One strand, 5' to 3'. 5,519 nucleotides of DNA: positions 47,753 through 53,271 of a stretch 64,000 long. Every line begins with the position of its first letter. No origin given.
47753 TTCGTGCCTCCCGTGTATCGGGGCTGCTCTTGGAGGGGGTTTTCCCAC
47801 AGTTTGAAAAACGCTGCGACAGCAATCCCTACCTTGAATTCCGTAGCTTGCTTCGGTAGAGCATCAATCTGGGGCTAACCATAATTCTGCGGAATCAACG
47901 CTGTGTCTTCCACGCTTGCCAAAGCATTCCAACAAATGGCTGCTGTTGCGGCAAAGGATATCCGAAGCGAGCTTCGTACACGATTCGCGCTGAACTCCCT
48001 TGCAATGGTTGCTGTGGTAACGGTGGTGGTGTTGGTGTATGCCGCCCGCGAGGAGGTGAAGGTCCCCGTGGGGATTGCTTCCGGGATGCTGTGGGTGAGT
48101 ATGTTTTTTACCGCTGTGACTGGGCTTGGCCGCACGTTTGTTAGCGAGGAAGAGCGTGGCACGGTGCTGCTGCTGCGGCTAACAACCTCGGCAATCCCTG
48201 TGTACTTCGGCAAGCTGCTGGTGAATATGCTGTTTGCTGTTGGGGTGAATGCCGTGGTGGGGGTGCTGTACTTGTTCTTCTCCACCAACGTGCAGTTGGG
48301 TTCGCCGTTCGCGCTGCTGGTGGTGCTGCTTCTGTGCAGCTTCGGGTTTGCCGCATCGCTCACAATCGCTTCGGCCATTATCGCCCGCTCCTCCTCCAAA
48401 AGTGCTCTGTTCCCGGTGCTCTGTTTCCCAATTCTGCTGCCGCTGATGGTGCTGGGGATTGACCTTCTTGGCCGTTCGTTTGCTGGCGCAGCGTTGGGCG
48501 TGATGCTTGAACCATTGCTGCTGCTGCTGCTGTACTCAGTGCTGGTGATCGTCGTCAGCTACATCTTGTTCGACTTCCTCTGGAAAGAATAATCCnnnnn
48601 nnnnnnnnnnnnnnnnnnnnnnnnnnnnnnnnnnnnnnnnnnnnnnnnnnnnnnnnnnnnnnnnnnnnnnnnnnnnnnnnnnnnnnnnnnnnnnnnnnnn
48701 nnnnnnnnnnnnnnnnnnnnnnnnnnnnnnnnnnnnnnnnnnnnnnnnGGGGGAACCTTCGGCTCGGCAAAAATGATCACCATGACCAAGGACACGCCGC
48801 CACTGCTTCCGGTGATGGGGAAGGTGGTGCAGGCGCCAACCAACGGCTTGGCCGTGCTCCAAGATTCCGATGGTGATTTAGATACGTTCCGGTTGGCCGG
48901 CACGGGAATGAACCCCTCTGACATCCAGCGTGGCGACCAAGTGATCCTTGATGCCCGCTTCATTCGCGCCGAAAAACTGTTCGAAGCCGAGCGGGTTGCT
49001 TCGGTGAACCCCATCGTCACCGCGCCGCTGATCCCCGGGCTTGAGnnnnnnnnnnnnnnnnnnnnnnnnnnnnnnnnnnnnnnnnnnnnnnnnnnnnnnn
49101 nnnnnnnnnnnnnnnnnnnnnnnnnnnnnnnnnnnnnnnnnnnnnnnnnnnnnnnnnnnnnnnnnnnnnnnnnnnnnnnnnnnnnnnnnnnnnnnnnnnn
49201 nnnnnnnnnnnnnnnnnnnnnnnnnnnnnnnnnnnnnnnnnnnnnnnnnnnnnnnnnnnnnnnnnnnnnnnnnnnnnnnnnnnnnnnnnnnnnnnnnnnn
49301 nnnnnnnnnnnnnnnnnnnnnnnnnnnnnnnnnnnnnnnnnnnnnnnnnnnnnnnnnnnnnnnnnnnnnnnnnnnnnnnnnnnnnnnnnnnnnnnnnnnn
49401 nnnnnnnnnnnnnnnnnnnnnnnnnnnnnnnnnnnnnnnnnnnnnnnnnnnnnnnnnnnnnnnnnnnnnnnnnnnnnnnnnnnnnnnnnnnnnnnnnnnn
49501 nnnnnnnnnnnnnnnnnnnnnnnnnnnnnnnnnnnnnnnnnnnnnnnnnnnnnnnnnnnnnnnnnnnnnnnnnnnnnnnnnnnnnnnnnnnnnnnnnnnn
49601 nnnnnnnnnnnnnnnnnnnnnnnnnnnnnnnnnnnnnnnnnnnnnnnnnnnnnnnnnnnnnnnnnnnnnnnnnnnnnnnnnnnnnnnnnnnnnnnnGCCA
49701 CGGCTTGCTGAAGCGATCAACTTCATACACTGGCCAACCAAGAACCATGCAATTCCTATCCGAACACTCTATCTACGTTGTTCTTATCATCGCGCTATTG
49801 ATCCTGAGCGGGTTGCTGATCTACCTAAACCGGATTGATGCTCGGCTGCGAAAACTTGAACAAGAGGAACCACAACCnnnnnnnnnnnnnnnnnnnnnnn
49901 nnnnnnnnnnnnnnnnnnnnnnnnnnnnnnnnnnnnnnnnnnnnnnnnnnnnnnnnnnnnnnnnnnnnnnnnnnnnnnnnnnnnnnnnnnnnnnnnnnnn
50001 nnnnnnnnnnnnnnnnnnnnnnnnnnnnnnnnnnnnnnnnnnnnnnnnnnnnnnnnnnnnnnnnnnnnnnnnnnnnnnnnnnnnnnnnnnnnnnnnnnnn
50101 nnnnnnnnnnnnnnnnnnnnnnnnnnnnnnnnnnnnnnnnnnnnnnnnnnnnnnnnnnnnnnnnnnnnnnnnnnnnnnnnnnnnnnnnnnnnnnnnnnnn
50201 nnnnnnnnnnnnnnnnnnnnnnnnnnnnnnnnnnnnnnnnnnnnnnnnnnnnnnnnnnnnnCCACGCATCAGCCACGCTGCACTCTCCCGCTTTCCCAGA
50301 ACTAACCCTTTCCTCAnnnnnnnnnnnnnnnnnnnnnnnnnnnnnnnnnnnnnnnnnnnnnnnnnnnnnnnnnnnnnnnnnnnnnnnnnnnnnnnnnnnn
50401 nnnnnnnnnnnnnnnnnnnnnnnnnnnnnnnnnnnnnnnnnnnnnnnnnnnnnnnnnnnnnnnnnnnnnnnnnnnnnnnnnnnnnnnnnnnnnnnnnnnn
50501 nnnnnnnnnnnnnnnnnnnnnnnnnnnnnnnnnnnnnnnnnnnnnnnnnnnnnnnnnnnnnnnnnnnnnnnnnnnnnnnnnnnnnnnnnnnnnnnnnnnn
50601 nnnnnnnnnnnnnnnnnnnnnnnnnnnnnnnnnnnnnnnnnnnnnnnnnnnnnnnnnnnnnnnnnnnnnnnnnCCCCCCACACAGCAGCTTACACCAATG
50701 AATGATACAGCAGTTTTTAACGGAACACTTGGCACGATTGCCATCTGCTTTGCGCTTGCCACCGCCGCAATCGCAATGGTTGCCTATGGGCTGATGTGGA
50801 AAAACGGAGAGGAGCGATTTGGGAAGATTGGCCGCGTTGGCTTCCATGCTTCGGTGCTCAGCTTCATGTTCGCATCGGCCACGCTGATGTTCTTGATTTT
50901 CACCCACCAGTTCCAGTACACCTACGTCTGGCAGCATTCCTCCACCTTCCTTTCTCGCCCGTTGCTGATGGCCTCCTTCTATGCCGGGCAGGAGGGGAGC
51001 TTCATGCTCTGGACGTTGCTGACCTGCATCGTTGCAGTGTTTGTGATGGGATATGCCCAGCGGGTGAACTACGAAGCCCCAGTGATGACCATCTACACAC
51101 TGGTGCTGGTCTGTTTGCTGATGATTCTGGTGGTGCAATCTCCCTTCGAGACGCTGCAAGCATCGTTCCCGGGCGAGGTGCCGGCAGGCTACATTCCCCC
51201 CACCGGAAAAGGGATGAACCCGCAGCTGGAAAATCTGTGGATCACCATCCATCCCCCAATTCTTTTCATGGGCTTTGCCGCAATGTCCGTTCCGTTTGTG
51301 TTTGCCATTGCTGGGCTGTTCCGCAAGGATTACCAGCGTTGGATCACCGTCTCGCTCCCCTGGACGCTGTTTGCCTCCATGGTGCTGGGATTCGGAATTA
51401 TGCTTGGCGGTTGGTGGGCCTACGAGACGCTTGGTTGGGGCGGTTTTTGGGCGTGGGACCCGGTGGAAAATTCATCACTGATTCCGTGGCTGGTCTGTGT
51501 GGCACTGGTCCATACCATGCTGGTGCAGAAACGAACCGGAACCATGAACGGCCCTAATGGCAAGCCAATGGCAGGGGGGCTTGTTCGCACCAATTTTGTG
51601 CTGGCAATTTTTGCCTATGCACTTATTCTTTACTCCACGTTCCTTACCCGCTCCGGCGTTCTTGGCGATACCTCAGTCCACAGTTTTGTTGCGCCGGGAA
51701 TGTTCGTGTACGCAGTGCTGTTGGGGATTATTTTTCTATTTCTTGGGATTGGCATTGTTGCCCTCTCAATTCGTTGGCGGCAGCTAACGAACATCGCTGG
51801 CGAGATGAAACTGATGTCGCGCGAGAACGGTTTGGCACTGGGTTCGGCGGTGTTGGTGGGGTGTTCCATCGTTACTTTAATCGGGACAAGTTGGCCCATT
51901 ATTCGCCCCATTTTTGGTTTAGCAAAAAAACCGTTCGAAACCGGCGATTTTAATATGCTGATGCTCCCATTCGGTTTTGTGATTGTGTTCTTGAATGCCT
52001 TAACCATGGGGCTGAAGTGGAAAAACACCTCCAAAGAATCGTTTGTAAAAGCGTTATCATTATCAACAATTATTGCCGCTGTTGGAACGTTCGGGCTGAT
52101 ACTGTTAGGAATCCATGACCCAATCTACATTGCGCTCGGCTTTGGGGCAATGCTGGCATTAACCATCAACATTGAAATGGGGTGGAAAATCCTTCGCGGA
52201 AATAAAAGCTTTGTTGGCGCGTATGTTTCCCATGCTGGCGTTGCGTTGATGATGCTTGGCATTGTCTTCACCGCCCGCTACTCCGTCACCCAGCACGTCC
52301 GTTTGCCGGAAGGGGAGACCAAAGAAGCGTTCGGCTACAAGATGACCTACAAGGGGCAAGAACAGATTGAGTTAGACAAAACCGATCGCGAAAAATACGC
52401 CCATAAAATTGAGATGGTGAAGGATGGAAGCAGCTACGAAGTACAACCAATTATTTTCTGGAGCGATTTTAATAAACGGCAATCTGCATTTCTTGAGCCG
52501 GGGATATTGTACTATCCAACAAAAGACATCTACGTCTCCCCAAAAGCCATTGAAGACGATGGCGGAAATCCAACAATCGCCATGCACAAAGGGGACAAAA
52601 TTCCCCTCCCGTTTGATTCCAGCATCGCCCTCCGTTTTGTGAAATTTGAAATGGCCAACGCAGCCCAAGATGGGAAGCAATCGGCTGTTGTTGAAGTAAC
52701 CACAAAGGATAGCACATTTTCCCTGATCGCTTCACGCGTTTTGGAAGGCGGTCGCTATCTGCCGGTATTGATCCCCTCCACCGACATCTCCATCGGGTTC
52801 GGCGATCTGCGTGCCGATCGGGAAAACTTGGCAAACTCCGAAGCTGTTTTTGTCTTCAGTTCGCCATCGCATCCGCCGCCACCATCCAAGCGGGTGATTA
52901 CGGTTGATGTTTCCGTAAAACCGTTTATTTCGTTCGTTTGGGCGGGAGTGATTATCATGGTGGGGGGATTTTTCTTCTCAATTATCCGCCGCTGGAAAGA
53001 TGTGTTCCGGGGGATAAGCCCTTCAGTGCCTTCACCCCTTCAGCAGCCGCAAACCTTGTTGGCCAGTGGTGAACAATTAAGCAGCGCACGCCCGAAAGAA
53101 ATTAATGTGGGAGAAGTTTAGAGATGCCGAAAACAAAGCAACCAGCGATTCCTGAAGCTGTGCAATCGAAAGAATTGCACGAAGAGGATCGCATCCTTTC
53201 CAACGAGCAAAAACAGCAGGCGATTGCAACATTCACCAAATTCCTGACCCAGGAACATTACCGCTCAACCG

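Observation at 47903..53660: Atypical System-I cytochrome c maturation cluster: ccmB-ccmC*-ccmD-ccmE(Cys)-ccmE2-ccmF-fur, with no ccmA, ccmG or ccmH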

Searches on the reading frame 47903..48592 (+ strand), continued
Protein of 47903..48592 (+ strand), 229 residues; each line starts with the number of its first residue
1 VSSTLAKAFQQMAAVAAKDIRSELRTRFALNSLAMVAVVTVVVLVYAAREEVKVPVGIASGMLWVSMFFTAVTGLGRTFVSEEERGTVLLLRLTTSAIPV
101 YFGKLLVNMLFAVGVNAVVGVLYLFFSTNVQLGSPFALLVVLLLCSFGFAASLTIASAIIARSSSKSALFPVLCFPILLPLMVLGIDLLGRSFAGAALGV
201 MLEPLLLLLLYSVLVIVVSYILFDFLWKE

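Call 26: find_encoding_contigs(protein=P0318, flank=8000, max_places=1)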
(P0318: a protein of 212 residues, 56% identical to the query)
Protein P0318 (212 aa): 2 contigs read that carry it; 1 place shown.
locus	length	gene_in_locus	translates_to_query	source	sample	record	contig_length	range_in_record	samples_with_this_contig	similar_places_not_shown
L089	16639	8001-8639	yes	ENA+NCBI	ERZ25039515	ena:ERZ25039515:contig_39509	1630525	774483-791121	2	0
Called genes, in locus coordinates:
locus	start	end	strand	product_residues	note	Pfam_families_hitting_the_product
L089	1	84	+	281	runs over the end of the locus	PF00795:CN_hydrolase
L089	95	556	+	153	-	-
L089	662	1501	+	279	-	PF01435:Peptidase_M48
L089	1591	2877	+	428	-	PF02812:ELFV_dehydrog_N, PF00208:ELFV_dehydrog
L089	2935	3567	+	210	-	-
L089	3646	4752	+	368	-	PF09587:PGA_cap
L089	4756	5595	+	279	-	PF13512:TPR_18 (faint), PF13174:TPR_6 (faint), PF13525:YfiO, PF13432:TPR_16 (faint)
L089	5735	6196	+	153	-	PF03061:4HBT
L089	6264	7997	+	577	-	-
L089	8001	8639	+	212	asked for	PF02463:SMC_N (faint), PF13555:AAA_29 (faint), PF00005:ABC_tran, PF13304:AAA_21 (faint)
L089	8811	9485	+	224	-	PF03379:CcmB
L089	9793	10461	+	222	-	PF01578:Cytochrom_C_asm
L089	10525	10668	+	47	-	PF20077:CcmD_alt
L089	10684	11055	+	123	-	PF03100:CcmE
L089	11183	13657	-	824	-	PF04945:YHS, PF00403:HMA, PF00122:E1-E2_ATPase, PF00702:Hydrolase, PF08282:Hydrolase_3 (faint)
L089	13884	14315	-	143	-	PF00072:Response_reg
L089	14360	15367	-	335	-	PF01087:GalP_UDP_transf, PF16268:DUF4921 (weak), PF16285:DUF4931_N (weak), PF02744:GalP_UDP_tr_C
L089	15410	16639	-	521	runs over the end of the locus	-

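Call 78: find_related_loci(query=A7, collection=metagenome_contigs, flank=6000)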
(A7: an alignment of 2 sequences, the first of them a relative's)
Query A7 (227 aa) in metagenome_contigs; peptide patterns used: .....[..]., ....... (x = any residue, [..] = any of these).
600 stretches matched a pattern (row limit reached: there are more); 504 encode a relative of the query (tblastn E <= 1e-3); the best 80 are kept; 80 distinct loci.
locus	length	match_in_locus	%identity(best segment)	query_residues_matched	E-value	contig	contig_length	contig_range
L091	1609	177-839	80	3-223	6e-132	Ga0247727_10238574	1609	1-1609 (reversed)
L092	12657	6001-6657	78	1-219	9e-120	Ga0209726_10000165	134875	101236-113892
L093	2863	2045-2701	76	1-219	2e-121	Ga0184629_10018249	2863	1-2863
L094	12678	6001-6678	74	2-227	2e-117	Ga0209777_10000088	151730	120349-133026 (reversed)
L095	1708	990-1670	70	1-227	1e-119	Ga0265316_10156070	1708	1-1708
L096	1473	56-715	73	1-220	4e-120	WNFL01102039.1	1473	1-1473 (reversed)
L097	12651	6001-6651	71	4-220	5e-110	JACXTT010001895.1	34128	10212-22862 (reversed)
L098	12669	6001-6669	70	3-225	2e-109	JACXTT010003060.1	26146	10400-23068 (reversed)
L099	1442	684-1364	70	1-227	8e-118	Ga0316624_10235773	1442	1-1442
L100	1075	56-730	71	3-227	4e-119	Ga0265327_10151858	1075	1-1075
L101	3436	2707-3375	70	3-225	4e-110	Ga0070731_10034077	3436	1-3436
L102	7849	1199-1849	71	3-219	4e-108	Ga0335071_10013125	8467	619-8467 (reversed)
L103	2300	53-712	70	4-223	4e-112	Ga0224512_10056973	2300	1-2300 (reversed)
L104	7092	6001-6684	69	1-227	1e-106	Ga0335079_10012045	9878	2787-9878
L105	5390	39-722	69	1-227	8e-107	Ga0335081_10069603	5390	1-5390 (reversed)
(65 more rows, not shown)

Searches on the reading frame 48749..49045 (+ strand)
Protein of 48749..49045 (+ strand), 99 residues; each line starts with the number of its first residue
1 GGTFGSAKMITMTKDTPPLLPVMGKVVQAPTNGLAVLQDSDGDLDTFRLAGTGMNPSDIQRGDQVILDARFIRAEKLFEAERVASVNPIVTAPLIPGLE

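Call 61: predict_structure(alignment_id=A5)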
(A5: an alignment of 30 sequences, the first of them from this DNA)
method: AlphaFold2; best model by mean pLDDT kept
length: 99 residues; sequences in the alignment: 30
mean_pLDDT: 91.7   pTM: 0.79
mean pLDDT of the five models: 91.7, 88.4, 88.2, 86.0, 85.0
residues with pLDDT >= 90: 78; 70-90: 11; 50-70: 10; < 50: 0
segments of 3 or more residues with pLDDT < 50: none
pLDDT, mean of each block of 10 residues (from residue 1): 91 93 97 96 96 91 97 97 90 67
secondary structure, 60 per line:
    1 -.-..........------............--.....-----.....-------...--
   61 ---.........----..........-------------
elements in order: H4-13 E20-31 E34-38 E44-48 E64-72 E77-86

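Call 64: fold_search(model_id=the predicted structure, library=pdb)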
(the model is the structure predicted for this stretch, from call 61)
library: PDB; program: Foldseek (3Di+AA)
matches with E <= 10: 1199; with E <= 0.001: 0
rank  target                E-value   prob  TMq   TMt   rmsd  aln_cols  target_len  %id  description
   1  6zxg_j                1.8e-03  1.00  0.47  0.41  10.9        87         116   20  Cryo-EM structure of a late human pre-40S ribosomal subunit - State H1 (released 2020-12-02)
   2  3eiv_D                2.0e-03  1.00  0.46  0.46   5.5        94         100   22  Crystal Structure of Single-stranded DNA-binding protein from Streptomyces coelicolor (released 2009-09-08)
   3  1x65_MODEL_1_A        2.2e-03  1.00  0.50  0.55   4.9        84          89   14  Solution structure of the third cold-shock domain of the human KIAA0885 protein (UNR PROTEIN) (released 2005-11-17)
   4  3h43_H                2.8e-03  1.00  0.46  0.56   7.8        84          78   23  N-terminal domain of the proteasome-activating nucleotidase of Methanocaldococcus jannaschii (released 2009-06-09)
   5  4ql5_A                3.5e-03  1.00  0.48  0.66   3.5        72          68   17  Crystal structure of translation initiation factor IF-1 from Streptococcus pneumoniae TIGR4 (released 2014-07-02)
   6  5mp9_L                3.8e-03  1.00  0.43  0.13   8.0        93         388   15  26S proteasome in presence of ATP (s1) (released 2017-03-08)
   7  3h43_B                4.2e-03  1.00  0.44  0.55   7.5        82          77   20  N-terminal domain of the proteasome-activating nucleotidase of Methanocaldococcus jannaschii (released 2009-06-09)
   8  6zxf_j                4.7e-03  1.00  0.50  0.44  10.6        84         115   19  Cryo-EM structure of a late human pre-40S ribosomal subunit - State G (released 2020-12-02)
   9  9e8g_E                5.9e-03  1.00  0.47  0.16   7.5        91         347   14  Nub1/Fat10-processing human 26S proteasome bound to Txnl1 with Rpt5 at top of spiral staircase (released 2024-12-04)
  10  2n3s_MODEL_1_A        6.7e-03  1.00  0.50  0.64   3.4        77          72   13  NMR Assignments and structure of Translation initiation factor IF-1 from Burkholderia thailandensis E264. (released 2015-06-24)
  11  1nnx                  7.1e-03  1.00  0.51  0.54   5.2        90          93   18  Structure of the hypothetical protein ygiW from E. coli. (released 2004-03-09)
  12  3h43_A                7.1e-03  1.00  0.41  0.51   8.4        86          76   23  N-terminal domain of the proteasome-activating nucleotidase of Methanocaldococcus jannaschii (released 2009-06-09)
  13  9e8o_B                7.5e-03  1.00  0.43  0.13   7.0        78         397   13  Nub1/Fat10-processing human 26S proteasome bound to Txnl1 with Rpt2 at top of spiral staircase and partially unfolded  (released 2024-12-04)
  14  6y96_MODEL_1_A        8.9e-03  1.00  0.49  0.51   3.6        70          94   17  solution structure of cold-shock domain 9 of drosophila Upstream of N-Ras (Unr) (released 2020-07-29)
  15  4qqb_X                8.9e-03  1.00  0.48  0.61   3.2        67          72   15  Structural basis for the assembly of the SXL-UNR translation regulatory complex (released 2014-09-03)
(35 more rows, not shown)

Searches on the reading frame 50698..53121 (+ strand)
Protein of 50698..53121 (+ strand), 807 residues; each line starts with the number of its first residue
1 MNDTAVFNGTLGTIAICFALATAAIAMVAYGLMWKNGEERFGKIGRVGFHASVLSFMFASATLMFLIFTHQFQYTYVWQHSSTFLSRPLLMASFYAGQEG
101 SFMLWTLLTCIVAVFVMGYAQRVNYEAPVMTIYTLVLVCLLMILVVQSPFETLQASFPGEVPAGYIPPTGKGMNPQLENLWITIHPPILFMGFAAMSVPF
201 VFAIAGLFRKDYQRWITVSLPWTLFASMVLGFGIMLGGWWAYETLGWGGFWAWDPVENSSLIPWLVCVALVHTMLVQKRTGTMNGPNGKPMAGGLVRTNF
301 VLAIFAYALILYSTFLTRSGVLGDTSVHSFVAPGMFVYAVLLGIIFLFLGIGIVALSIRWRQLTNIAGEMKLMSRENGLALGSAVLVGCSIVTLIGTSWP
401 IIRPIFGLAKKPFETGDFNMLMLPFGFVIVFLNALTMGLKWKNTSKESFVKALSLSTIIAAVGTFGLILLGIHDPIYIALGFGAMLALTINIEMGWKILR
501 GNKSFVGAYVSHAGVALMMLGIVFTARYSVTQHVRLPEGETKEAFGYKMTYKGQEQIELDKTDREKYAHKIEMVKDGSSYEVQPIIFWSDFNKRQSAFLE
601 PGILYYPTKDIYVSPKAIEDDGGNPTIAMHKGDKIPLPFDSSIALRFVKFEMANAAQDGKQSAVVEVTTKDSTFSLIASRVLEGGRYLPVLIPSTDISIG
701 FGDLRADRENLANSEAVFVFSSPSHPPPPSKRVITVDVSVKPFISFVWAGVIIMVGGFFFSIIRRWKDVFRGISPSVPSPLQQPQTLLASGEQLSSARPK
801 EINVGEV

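Call 3: search_protein_families(library=pfam, proteins=[window:50698-53121:+], max_evalue=0.01)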
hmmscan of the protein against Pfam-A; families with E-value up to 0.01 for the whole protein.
window:50698-53121:+ (807 aa): 3 families
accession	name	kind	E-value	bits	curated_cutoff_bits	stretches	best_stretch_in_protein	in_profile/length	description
PF01578.25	Cytochrom_C_asm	-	3.3e-25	89.4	29.9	1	99-278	5-178/212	Cytochrome C assembly protein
PF16327.10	CcmF_C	-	2.6e-24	86.5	28.7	1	342-614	1-282/323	Cytochrome c-type biogenesis protein CcmF C-terminal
PF05140.19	ResB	-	9.4e-06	25.1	24.6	0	501-545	147-191/486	ResB-like family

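Call 4: search_protein_families(library=ncbifam, proteins=[window:50698-53121:+], max_evalue=0.01)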
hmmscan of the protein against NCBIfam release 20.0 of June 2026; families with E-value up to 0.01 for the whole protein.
window:50698-53121:+ (807 aa): 4 families
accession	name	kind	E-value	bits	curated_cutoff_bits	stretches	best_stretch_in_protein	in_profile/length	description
TIGR03145.1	cyt_nit_nrfE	subfamily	2.6e-77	261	927.3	1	14-614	8-592/631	heme lyase NrfEFG subunit NrfE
TIGR00353.1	nrfE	subfamily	4.1e-73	247.2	569.05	1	62-613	4-533/578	heme lyase CcmF/NrfE family subunit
NF007691.0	PRK10369.1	subfamily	1.5e-58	199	394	1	14-613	14-526/573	heme lyase NrfEFG subunit NrfE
TIGR03144.1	cytochr_II_ccsB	equivalog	9.4e-09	35.4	187.6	1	225-282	166-221/252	c-type cytochrome biogenesis protein CcsB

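Call 45: search_solved_structures(query=window:50698-53121:+, max_evalue=0.001, show_alignments=1)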
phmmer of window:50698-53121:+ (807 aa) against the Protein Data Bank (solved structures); distinct sequences matched with E-value up to 0.001: 1.
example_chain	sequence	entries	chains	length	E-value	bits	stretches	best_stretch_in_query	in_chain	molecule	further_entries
6zmq_A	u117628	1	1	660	2.3e-63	218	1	11-613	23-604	Cytochrome C-type biogenesis protein ccmF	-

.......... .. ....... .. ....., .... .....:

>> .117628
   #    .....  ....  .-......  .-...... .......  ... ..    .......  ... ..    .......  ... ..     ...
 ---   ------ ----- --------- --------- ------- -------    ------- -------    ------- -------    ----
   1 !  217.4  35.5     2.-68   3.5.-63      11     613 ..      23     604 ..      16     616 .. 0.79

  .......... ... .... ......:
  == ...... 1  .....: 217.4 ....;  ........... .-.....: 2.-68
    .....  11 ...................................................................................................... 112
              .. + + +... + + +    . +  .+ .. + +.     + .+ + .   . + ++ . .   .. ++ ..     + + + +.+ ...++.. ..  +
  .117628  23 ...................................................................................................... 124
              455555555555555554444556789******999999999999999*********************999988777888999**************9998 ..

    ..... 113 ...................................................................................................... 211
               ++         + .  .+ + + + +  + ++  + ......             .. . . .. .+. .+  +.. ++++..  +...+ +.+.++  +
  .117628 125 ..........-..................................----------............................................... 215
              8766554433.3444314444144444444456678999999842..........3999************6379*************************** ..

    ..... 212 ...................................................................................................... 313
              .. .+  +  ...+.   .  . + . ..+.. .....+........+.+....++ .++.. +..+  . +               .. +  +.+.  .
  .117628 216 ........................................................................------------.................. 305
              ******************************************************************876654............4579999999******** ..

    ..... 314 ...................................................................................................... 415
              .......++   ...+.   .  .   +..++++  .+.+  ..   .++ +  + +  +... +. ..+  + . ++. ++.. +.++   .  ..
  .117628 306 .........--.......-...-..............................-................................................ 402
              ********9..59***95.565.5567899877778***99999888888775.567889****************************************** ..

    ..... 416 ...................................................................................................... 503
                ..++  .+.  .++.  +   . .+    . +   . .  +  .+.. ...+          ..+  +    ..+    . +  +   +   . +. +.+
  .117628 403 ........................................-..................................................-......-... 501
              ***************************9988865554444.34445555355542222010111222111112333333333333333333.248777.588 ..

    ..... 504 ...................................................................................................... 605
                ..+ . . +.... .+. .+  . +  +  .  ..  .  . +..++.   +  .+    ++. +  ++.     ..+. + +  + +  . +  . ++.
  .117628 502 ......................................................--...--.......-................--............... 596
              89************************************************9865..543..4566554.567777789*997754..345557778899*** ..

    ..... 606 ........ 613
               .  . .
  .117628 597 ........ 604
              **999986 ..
